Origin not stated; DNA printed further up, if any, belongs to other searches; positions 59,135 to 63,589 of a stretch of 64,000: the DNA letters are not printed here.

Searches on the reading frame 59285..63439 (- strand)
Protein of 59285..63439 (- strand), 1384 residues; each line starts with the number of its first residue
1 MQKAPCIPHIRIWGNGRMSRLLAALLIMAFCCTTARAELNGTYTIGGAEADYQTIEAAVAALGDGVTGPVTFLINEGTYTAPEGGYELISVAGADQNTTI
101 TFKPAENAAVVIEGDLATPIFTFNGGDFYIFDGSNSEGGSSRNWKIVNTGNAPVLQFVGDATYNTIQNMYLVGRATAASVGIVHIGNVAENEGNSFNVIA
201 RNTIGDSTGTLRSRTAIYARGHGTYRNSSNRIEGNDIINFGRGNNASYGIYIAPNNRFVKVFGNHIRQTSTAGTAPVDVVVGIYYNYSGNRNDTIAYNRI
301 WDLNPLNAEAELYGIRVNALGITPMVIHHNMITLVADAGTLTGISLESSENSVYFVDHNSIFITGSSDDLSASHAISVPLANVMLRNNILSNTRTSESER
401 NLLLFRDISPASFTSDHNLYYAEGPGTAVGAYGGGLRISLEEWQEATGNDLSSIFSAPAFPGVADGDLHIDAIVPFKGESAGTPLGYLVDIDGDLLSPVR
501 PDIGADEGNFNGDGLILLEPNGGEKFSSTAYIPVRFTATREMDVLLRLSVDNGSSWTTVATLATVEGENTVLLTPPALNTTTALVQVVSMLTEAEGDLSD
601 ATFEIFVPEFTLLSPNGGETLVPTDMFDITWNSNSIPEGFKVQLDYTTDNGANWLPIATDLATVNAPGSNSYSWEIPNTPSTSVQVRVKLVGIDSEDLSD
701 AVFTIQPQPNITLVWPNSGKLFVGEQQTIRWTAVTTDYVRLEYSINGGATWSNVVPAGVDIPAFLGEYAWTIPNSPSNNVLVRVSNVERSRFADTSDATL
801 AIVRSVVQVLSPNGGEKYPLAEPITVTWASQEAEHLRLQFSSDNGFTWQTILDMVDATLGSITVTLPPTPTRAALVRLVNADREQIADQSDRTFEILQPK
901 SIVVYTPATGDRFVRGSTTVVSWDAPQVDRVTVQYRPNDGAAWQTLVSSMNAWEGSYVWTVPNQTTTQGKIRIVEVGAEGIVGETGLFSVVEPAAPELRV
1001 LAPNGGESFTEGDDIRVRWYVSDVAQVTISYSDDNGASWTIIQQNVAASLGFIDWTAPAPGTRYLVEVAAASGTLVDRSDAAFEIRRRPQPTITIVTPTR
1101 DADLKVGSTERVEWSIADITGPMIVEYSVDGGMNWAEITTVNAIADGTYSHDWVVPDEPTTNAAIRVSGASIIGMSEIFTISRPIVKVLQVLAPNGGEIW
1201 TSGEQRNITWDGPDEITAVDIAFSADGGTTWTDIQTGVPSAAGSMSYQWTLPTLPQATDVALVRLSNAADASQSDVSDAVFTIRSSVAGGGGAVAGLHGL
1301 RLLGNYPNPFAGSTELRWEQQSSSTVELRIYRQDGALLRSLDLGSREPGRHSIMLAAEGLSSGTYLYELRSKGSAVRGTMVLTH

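Call 11: search_protein_families(library=pfam, proteins=[window:59285-63439:-], max_evalue=0.001)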
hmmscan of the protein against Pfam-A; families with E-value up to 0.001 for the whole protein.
window:59285-63439:- (1384 aa): 6 families
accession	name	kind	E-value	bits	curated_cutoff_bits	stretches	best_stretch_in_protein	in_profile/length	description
PF21471.3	Reelin_subrepeat-B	-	1.6e-21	76.9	27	0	817-857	50-81/127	Reelin subrepeat B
PF10342.15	Kre9_KNH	-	2.4e-11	44.6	24.6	0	1194-1268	2-79/94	Kre9/KNH-like N-terminal Ig-like domain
PF03174.19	CHB_HEX_C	-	7.8e-09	35.8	23.6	0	1124-1140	36-52/76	Chitobiase/beta-hexosaminidase C-terminal domain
PF13860.13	FlgD_ig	-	7.6e-06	26.3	27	0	1310-1369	6-73/79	FlgD Ig-like domain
PF18962.6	Por_Secre_tail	-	8.9e-06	26.4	27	1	1306-1374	2-67/75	Secretion system C-terminal sorting domain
PF17957.7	Big_7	-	0.00012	23.1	24.1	1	1091-1167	1-70/70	Bacterial Ig domain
